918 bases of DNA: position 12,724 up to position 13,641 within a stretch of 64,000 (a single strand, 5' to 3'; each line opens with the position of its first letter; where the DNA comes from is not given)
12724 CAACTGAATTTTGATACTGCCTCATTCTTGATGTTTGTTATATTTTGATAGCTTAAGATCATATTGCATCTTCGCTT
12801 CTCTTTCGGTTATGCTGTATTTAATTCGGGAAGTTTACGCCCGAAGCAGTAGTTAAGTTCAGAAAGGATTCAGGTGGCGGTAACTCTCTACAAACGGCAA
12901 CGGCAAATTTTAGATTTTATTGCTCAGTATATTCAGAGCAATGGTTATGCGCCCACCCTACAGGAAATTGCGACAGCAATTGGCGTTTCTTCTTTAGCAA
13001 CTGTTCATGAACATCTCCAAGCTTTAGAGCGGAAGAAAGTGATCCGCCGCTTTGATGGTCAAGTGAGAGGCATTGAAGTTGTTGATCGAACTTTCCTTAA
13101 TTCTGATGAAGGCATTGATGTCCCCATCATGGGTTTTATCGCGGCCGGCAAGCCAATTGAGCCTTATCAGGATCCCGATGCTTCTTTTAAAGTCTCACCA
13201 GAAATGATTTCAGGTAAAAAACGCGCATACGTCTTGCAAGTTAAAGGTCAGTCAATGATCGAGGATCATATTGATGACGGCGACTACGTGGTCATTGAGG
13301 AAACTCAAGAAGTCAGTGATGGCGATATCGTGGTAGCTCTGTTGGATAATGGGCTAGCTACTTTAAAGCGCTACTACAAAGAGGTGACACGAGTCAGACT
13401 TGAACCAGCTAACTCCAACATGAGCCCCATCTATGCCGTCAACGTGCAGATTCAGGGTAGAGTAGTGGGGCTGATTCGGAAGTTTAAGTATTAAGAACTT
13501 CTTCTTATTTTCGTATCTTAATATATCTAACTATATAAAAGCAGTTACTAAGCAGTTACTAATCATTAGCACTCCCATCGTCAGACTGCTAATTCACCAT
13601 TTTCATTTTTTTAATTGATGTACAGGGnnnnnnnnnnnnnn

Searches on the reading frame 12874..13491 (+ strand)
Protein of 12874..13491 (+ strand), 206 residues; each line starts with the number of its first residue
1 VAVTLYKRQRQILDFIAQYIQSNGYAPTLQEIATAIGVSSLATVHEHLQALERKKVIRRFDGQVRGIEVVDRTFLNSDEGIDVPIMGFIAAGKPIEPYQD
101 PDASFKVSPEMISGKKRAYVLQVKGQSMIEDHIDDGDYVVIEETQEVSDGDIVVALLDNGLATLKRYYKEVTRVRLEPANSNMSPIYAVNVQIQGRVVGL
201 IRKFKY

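Call 19: search_protein_families(library=pfam, proteins=[window:12874-13491:+], max_evalue=0.0001)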
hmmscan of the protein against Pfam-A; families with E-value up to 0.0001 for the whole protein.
window:12874-13491:+ (206 aa): 2 families
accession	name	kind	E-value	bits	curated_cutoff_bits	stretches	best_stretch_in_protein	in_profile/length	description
PF00717.28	Peptidase_S24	-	9.5e-30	103.1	23.3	1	84-198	1-116/116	Peptidase S24-like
PF01726.22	LexA_DNA_bind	-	2.7e-20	72.4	23.7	1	5-66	4-65/65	LexA DNA binding domain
